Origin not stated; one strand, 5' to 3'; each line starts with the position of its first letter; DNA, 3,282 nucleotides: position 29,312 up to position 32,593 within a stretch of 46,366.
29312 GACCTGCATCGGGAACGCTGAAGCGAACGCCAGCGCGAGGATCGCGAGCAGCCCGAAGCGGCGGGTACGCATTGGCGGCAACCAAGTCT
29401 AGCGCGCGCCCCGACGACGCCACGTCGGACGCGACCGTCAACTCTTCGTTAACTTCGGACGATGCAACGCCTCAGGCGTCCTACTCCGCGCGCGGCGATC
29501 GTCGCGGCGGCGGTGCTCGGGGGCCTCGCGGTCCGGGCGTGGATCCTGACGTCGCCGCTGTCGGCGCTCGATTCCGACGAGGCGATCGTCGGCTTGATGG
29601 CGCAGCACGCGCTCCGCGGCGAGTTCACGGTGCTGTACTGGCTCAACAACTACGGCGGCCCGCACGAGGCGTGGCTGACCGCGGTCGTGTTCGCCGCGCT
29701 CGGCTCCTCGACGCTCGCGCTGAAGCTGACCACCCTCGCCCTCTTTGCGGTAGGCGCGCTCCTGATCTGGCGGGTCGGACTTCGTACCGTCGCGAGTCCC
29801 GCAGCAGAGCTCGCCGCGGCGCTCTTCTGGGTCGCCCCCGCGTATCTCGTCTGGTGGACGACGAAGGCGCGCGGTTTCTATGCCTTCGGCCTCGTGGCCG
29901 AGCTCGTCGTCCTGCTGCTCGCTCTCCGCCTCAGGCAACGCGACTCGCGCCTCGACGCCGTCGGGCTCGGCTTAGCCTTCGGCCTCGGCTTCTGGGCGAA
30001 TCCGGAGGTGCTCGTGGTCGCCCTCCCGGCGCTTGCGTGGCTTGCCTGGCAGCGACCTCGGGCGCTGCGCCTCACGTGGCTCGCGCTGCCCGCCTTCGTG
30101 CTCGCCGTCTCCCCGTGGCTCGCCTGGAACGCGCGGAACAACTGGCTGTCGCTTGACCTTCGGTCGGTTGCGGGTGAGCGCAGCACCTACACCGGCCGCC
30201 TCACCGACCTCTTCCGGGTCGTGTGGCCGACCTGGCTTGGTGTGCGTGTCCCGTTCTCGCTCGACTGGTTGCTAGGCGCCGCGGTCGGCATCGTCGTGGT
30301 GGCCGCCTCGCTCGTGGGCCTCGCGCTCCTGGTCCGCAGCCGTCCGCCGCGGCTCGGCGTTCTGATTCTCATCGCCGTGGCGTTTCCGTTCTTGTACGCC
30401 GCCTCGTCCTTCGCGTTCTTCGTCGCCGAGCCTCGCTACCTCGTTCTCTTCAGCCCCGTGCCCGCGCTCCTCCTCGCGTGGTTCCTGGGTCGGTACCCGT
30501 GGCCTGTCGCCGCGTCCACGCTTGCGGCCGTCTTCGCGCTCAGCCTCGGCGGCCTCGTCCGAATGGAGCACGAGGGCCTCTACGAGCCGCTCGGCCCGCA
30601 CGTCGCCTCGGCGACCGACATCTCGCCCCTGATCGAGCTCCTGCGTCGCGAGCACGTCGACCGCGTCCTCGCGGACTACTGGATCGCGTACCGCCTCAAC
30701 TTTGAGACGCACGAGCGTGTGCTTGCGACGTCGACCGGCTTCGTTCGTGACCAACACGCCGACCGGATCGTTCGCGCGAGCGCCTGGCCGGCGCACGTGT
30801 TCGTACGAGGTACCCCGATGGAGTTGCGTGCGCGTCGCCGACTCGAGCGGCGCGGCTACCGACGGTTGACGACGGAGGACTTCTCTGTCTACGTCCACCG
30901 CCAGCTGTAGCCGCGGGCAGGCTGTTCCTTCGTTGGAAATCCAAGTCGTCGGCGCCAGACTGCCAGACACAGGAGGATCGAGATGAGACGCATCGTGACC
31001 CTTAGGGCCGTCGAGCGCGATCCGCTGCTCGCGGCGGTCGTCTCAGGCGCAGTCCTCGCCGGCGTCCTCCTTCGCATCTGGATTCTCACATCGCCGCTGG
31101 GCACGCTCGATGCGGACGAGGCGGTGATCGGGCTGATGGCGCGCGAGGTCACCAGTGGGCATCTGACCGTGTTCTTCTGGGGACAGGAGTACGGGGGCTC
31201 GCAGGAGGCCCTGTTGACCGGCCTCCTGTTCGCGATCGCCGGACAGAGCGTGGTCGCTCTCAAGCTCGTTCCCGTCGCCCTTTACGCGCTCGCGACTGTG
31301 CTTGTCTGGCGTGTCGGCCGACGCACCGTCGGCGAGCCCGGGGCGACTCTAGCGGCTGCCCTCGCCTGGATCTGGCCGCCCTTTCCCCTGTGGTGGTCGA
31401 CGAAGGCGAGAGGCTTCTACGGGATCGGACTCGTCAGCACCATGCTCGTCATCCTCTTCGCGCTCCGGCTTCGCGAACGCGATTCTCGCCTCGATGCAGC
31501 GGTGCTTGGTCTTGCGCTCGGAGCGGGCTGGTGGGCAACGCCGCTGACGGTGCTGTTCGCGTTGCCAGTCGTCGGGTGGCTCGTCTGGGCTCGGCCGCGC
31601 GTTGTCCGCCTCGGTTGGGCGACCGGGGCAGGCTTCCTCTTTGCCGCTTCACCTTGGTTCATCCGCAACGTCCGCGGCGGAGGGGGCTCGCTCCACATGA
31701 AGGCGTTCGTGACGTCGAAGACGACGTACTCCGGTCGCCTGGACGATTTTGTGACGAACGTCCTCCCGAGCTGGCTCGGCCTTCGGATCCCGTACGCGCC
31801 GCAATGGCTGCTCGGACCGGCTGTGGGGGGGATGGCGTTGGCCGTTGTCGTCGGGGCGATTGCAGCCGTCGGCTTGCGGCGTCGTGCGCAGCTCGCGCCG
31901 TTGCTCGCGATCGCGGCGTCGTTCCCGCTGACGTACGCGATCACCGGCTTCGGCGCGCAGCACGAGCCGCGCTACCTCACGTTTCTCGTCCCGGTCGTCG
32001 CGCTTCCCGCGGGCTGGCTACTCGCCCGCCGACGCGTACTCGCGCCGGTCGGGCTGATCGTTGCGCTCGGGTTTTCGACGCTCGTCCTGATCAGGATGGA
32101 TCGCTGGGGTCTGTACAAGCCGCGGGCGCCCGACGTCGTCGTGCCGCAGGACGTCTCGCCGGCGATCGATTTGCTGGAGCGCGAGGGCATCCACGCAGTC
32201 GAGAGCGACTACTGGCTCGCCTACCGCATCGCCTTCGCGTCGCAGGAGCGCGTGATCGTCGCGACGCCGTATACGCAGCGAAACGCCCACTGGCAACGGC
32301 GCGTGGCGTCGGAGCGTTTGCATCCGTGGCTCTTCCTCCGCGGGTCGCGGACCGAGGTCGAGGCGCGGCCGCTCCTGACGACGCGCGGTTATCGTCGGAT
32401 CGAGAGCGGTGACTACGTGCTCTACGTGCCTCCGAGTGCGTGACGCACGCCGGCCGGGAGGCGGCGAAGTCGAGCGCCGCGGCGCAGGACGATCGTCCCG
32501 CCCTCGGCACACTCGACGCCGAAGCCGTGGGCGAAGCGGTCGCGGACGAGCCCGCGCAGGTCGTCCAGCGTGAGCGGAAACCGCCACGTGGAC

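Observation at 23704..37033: Dense island of seven GT-C-like/DUF2079 polytopic membrane proteins built around two polyprenyl-phosphate GT2 + methyltransferase modules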

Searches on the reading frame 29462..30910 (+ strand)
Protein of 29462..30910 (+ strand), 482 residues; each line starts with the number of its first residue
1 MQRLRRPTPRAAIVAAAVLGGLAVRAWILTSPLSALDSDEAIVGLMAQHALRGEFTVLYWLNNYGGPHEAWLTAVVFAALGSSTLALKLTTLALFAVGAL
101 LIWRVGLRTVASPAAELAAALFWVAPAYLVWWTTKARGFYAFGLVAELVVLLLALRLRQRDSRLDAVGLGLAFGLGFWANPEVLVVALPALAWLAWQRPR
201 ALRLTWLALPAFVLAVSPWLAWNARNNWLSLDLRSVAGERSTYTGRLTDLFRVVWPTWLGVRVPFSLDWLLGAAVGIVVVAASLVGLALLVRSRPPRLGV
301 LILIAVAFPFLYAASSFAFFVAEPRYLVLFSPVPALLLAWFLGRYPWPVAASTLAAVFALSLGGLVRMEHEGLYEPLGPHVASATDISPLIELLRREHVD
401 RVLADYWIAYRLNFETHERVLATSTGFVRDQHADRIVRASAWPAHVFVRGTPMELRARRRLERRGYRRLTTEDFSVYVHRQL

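Call 7: search_protein_families(library=pfam, proteins=[window:29462-30910:+], max_evalue=0.01)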
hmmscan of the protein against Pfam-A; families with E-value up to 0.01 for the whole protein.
window:29462-30910:+ (482 aa): 1 family
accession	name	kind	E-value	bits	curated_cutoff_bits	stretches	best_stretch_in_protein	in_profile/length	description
PF13231.12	PMT_2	-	2.3e-07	31.6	26.1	1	67-222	4-160/160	Dolichyl-phosphate-mannose-protein mannosyltransferase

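Call 32: search_protein_families(library=ncbifam, proteins=[window:29462-30910:+], max_evalue=0.01)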
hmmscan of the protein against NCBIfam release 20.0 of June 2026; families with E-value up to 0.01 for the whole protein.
window:29462-30910:+ (482 aa): 0 families

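Call 53: search_solved_structures(query=window:29462-30910:+, max_evalue=1)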
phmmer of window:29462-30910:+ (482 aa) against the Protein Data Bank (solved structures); distinct sequences matched with E-value up to 1: 0.

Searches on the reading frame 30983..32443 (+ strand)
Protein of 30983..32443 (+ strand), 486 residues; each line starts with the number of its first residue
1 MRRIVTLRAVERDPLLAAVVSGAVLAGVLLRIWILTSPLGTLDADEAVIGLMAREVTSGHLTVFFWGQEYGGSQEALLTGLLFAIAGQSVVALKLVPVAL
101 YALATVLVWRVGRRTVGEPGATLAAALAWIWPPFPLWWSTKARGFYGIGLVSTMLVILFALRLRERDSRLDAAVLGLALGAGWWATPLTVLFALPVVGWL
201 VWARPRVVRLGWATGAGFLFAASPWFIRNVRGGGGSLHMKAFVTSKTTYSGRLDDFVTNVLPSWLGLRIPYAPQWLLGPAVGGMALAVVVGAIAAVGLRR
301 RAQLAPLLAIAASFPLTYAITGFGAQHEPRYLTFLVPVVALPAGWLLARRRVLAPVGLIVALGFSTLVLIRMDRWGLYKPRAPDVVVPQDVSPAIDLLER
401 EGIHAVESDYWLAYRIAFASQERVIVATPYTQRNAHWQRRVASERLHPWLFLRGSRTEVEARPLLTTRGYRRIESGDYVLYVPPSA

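Call 7: search_protein_families(library=pfam, proteins=[window:30983-32443:+], max_evalue=0.01)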
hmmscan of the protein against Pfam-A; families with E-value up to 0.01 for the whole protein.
window:30983-32443:+ (486 aa): 1 family
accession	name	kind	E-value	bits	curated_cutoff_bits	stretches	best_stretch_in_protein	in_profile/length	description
PF13231.12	PMT_2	-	9.4e-07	29.6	26.1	1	78-226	9-158/160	Dolichyl-phosphate-mannose-protein mannosyltransferase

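Call 32: search_protein_families(library=ncbifam, proteins=[window:30983-32443:+], max_evalue=0.01)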
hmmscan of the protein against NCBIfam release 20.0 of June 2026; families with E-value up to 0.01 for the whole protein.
window:30983-32443:+ (486 aa): 0 families
